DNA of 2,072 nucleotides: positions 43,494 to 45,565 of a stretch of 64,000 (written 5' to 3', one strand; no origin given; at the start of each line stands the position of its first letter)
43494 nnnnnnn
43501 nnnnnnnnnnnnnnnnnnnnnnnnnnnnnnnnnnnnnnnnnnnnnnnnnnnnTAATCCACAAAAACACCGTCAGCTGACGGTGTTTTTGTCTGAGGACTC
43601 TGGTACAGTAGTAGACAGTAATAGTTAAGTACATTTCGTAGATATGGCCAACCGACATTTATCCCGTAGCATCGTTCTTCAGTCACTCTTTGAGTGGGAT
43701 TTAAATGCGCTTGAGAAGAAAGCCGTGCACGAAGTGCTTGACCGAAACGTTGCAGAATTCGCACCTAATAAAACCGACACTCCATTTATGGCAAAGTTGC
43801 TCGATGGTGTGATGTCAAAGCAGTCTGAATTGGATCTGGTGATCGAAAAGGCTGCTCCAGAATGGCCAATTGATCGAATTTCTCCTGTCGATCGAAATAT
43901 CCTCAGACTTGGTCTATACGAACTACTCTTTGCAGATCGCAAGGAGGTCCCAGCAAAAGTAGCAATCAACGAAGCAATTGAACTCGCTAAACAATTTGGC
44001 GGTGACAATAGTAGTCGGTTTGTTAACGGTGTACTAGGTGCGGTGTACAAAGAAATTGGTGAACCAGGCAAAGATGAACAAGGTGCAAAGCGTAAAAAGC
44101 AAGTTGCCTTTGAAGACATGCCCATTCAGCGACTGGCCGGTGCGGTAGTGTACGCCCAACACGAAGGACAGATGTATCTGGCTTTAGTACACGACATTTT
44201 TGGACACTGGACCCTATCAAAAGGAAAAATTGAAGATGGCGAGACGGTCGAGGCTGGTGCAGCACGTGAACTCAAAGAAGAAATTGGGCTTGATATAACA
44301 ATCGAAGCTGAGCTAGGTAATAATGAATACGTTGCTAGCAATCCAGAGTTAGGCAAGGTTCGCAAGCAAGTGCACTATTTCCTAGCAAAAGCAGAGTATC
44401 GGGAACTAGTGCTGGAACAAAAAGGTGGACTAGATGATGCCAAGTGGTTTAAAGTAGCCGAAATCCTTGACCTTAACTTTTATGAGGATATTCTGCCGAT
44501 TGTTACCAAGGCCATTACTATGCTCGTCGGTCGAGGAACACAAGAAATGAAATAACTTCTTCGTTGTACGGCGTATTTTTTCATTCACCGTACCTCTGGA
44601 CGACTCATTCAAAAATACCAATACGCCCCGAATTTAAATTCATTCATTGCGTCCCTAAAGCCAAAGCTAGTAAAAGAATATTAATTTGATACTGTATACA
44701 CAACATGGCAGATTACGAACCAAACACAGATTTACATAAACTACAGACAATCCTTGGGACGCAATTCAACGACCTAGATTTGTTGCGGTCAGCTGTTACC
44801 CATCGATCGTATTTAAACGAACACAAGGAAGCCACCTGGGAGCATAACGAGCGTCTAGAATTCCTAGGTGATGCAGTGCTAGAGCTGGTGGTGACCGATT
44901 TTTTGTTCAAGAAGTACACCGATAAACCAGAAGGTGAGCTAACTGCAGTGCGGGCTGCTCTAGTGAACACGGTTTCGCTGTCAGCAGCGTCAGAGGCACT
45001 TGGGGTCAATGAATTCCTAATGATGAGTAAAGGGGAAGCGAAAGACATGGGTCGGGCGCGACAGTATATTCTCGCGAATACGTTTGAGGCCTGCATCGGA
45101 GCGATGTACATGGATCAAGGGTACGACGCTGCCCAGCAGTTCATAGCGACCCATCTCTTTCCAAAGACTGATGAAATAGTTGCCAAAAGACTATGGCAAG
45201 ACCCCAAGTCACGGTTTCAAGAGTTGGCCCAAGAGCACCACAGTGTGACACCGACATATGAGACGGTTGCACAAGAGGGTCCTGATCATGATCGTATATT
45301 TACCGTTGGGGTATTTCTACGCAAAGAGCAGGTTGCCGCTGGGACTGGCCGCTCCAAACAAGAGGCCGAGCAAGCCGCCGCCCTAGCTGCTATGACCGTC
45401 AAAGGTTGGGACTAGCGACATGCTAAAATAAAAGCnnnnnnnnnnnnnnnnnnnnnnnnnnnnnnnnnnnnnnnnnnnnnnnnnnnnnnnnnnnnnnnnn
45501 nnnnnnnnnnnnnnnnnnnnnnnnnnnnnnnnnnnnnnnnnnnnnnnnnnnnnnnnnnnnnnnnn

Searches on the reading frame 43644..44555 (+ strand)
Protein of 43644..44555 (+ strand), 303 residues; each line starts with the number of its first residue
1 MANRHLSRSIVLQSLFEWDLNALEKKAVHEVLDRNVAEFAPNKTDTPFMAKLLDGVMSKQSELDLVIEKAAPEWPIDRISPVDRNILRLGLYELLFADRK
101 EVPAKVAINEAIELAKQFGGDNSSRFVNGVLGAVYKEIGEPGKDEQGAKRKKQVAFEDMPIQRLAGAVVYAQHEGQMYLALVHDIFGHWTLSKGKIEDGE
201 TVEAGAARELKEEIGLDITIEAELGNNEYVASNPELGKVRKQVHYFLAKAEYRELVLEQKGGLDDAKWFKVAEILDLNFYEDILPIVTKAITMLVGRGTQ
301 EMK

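Call 86: search_protein_families(library=pfam, proteins=[window:43644-44555:+], max_evalue=0.0001)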
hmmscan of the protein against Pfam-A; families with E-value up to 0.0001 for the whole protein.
window:43644-44555:+ (303 aa): 2 families
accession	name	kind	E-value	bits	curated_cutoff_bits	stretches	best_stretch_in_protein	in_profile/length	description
PF01029.23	NusB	-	8.9e-37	126.9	23.1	1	7-136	3-133/133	NusB family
PF00293.34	NUDIX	-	8.1e-17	61.9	21.1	1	165-281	6-125/134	NUDIX domain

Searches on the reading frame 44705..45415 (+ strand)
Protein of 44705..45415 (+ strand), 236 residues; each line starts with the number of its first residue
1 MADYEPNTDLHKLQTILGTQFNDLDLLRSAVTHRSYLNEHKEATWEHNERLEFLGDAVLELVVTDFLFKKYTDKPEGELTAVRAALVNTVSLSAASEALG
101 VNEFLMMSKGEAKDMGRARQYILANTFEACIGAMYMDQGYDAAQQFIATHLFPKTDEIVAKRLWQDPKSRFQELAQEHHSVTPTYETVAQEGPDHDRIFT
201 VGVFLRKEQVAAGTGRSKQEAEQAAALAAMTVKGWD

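Call 86: search_protein_families(library=pfam, proteins=[window:44705-45415:+], max_evalue=0.0001)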
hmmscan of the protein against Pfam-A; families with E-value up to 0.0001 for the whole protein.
window:44705-45415:+ (236 aa): 4 families
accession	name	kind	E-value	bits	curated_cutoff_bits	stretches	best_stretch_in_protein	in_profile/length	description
PF14622.11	Ribonucleas_3_3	-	7.6e-38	130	35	1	25-154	3-127/128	Ribonuclease-III-like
PF00636.31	Ribonuclease_3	-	2e-24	86.7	27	1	49-139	1-102/102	Ribonuclease III domain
PF00035.32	dsrm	-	1.1e-17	64.7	23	1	167-230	1-63/66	Double-stranded RNA binding motif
PF22935.1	RM44_endonuclase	-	3.3e-10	40.6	27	1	17-134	13-139/139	Large ribosomal subunit protein mL44, endonuclease domain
